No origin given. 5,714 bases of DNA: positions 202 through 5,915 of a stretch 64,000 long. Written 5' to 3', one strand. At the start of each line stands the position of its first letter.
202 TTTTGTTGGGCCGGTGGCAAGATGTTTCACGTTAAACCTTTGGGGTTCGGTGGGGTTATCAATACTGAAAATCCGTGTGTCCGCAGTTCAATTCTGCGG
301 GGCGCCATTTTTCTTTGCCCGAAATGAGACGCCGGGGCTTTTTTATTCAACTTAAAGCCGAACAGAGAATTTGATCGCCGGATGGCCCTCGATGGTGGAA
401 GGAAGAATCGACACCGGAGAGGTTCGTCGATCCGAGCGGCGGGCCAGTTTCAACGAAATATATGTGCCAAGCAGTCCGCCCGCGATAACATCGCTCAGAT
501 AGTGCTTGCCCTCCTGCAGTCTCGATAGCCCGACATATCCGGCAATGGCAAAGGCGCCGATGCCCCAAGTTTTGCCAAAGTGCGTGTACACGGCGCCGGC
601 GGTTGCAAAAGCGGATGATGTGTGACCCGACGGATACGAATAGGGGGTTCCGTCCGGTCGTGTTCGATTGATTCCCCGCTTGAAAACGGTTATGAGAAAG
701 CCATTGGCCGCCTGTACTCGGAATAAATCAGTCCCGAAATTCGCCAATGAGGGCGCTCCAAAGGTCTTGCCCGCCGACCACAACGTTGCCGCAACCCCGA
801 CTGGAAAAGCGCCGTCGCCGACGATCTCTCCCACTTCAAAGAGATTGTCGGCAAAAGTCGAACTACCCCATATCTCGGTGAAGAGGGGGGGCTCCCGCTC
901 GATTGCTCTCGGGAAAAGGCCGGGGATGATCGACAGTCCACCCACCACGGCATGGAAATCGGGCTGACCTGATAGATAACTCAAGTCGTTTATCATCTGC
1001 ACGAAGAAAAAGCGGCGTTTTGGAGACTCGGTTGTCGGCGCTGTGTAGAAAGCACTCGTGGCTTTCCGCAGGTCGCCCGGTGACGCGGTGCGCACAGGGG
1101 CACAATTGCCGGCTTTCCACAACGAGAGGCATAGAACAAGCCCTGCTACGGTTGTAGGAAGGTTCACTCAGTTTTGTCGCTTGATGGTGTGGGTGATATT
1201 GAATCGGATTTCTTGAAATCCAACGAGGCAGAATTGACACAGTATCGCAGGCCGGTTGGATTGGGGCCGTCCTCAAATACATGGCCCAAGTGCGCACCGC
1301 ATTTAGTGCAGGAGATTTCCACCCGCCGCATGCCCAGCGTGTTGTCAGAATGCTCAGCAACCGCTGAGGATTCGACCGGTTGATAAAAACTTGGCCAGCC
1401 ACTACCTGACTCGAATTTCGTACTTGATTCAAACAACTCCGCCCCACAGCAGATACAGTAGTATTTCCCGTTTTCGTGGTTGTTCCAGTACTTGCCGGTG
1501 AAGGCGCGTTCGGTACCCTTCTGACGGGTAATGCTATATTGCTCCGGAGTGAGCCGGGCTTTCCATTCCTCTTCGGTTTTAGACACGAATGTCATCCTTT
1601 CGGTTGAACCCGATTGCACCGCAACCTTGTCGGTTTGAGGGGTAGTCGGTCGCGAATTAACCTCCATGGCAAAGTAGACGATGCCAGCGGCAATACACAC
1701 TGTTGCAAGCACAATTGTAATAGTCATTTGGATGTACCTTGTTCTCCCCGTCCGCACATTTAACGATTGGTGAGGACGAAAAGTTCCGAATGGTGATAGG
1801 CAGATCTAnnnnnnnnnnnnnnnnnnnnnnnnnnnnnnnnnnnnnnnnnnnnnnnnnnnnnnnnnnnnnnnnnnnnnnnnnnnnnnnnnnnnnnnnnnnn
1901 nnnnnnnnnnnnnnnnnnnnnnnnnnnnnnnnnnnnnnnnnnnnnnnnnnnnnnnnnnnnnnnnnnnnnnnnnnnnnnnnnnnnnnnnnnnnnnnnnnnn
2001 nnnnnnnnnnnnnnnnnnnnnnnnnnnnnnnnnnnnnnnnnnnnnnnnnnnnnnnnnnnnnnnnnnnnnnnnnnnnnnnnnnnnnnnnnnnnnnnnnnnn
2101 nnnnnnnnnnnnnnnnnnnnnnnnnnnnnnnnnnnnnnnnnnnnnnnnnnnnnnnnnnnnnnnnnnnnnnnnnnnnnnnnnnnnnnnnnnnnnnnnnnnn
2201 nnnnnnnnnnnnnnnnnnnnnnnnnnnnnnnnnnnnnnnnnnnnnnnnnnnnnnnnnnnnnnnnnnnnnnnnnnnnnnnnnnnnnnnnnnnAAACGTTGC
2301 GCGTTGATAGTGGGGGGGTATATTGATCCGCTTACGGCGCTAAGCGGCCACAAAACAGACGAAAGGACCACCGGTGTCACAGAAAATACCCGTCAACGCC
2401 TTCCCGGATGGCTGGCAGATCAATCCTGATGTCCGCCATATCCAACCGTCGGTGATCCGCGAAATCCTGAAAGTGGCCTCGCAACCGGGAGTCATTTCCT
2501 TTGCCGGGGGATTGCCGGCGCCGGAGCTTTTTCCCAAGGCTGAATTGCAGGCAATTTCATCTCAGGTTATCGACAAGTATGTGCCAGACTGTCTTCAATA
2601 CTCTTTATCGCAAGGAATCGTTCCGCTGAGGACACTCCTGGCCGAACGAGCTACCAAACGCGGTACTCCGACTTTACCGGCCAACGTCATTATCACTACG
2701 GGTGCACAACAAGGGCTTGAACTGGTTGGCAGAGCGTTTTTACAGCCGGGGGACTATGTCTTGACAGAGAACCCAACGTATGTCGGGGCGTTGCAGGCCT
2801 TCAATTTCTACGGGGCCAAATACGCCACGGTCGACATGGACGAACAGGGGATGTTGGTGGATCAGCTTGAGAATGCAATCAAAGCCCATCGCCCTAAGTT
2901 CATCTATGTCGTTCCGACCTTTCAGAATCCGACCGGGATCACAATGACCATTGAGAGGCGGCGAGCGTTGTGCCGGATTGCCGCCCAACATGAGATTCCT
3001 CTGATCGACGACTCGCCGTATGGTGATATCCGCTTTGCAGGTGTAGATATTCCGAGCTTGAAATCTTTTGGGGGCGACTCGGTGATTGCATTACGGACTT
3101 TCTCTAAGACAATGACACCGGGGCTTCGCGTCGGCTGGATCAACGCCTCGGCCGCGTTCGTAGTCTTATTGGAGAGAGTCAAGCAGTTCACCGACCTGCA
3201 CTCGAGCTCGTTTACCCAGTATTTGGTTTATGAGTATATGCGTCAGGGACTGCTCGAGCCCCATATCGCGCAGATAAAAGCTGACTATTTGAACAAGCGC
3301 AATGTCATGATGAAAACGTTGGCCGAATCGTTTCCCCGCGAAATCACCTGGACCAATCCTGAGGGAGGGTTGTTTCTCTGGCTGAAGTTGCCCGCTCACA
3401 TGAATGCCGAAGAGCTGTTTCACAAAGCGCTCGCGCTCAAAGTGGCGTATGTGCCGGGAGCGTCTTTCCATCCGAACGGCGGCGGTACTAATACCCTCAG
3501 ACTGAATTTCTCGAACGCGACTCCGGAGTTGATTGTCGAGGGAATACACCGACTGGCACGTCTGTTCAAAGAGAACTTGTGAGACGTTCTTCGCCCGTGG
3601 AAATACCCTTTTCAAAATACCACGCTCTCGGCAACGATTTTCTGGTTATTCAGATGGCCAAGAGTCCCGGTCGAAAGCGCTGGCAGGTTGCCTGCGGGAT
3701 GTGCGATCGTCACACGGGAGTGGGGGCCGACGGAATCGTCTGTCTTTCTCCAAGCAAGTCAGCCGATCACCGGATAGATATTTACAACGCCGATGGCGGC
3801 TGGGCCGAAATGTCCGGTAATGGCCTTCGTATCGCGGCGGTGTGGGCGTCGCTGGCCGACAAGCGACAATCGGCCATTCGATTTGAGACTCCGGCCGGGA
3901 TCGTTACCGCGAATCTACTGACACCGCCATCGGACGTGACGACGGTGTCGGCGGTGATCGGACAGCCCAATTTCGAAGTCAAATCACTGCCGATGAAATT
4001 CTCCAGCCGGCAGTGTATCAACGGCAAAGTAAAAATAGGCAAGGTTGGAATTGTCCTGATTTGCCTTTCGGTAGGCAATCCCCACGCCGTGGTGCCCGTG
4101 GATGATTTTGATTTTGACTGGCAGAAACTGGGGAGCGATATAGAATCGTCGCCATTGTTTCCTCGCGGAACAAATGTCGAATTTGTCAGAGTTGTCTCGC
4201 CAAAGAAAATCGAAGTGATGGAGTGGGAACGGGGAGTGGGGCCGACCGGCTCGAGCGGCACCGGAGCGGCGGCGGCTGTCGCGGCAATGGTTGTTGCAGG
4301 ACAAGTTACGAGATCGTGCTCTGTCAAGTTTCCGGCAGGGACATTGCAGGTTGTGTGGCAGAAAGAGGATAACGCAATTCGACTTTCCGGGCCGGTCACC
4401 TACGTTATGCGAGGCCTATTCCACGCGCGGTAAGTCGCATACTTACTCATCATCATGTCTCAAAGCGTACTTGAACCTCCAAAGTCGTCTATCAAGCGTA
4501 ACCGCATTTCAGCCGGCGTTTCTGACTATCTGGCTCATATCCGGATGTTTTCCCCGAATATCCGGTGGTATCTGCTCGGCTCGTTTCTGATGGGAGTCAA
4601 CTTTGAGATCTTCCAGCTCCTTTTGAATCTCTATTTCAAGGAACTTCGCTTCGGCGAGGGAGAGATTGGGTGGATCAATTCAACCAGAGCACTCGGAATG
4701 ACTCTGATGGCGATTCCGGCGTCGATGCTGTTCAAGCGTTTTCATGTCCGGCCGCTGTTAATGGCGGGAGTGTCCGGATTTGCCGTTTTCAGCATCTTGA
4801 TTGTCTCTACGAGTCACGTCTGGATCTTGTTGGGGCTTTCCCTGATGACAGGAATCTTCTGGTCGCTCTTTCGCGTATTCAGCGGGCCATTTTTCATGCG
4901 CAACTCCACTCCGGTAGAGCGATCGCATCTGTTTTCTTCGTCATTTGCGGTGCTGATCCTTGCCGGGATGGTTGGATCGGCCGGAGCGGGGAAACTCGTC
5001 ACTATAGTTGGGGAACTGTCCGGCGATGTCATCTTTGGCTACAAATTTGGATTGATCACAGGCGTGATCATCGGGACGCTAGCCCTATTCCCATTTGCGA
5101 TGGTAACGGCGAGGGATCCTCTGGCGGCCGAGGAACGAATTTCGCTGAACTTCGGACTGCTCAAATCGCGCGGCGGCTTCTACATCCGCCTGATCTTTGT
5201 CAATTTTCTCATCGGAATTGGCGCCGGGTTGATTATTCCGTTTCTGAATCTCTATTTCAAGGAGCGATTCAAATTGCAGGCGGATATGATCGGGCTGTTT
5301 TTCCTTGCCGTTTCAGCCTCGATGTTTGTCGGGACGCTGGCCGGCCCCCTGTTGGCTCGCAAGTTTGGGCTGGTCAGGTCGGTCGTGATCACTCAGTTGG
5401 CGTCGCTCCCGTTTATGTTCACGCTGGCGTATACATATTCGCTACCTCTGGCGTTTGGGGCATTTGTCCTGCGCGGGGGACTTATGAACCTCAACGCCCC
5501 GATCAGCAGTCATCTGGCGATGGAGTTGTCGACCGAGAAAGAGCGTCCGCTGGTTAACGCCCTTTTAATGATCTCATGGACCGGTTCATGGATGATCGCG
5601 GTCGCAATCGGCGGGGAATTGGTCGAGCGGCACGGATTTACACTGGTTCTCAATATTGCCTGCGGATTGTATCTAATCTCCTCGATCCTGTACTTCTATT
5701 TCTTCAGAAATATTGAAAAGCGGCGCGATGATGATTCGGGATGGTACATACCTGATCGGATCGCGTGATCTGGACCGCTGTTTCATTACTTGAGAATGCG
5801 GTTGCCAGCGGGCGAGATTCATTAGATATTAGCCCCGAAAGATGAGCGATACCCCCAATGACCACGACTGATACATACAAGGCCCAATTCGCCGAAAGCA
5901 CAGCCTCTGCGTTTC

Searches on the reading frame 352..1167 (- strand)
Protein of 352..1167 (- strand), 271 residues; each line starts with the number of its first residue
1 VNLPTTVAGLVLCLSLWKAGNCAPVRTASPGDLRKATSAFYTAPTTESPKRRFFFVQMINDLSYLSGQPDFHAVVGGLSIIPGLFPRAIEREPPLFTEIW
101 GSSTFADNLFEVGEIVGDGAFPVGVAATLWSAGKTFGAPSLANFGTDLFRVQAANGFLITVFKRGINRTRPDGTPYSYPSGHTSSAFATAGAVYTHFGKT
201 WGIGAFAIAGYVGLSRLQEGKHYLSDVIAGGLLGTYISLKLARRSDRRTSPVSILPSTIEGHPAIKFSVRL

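Call 94: search_protein_families(library=pfam, proteins=[window:352-1167:-], max_evalue=0.00001)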
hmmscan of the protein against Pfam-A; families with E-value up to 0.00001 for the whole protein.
window:352-1167:- (271 aa): 2 families
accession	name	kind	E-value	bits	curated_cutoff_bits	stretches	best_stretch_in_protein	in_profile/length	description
PF01569.27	PAP2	-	7.5e-14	52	27.2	1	168-241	25-121/130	PAP2 superfamily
PF14378.12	PAP2_3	-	5.9e-06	26.6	27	0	175-235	124-185/190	PAP2 superfamily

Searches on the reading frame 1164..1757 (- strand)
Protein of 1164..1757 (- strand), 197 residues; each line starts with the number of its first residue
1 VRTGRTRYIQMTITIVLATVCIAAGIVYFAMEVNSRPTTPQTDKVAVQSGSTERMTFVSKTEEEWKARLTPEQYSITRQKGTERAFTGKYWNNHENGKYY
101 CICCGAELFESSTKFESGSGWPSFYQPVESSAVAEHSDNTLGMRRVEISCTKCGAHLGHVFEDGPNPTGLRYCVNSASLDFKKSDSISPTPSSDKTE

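Call 94: search_protein_families(library=pfam, proteins=[window:1164-1757:-], max_evalue=0.00001)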
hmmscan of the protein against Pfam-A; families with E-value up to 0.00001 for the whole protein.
window:1164-1757:- (197 aa): 1 family
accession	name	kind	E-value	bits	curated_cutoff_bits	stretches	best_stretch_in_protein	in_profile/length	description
PF01641.26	SelR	-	2e-53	179.7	24.9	1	69-183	1-116/116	SelR domain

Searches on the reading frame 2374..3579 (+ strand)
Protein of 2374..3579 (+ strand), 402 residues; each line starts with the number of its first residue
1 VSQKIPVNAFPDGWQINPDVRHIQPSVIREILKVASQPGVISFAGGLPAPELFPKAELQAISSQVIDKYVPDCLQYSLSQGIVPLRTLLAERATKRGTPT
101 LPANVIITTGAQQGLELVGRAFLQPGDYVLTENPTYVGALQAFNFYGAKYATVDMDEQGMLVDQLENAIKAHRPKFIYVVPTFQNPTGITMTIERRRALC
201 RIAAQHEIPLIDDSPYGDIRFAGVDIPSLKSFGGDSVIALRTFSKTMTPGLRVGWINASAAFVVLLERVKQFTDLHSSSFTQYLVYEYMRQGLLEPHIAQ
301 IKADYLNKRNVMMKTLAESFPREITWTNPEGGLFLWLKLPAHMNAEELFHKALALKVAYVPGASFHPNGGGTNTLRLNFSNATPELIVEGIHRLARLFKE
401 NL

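Call 94: search_protein_families(library=pfam, proteins=[window:2374-3579:+], max_evalue=0.00001)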
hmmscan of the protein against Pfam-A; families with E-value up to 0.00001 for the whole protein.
window:2374-3579:+ (402 aa): 2 families
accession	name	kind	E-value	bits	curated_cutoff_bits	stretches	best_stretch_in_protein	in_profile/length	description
PF00155.27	Aminotran_1_2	-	2.2e-37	129.5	19.7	1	72-394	34-361/361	Aminotransferase class I and II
PF12897.13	Asp_aminotransf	-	3.6e-09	36.4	27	1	129-378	127-387/421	Aspartate amino-transferase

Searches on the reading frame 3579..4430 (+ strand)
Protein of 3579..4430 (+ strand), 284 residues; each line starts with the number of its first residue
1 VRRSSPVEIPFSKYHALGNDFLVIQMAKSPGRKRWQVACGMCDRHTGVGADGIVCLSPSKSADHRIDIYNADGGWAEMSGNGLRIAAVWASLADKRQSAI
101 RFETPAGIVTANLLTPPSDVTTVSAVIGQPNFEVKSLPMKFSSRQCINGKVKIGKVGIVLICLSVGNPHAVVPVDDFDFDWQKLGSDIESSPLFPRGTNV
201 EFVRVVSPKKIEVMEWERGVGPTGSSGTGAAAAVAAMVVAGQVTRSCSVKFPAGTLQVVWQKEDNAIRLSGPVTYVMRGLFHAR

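Call 94: search_protein_families(library=pfam, proteins=[window:3579-4430:+], max_evalue=0.00001)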
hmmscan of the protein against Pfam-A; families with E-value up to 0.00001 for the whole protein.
window:3579-4430:+ (284 aa): 1 family
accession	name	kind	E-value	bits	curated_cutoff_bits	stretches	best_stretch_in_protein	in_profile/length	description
PF01678.24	DAP_epimerase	-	5.6e-45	152.8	34.7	2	162-275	2-120/121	Diaminopimelate epimerase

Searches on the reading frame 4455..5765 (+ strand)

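Call 94: search_protein_families(library=pfam, proteins=[window:4455-5765:+], max_evalue=0.00001)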
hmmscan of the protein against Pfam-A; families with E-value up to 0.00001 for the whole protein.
window:4455-5765:+ (437 aa): 2 families
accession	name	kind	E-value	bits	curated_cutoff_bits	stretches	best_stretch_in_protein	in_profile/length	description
PF07690.21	MFS_1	-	8.5e-30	104.3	33.4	2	246-424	1-179/347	Major Facilitator Superfamily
PF12832.13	MFS_1_like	-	2.3e-06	27.3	25.2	0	31-153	209-331/373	MFS_1 like family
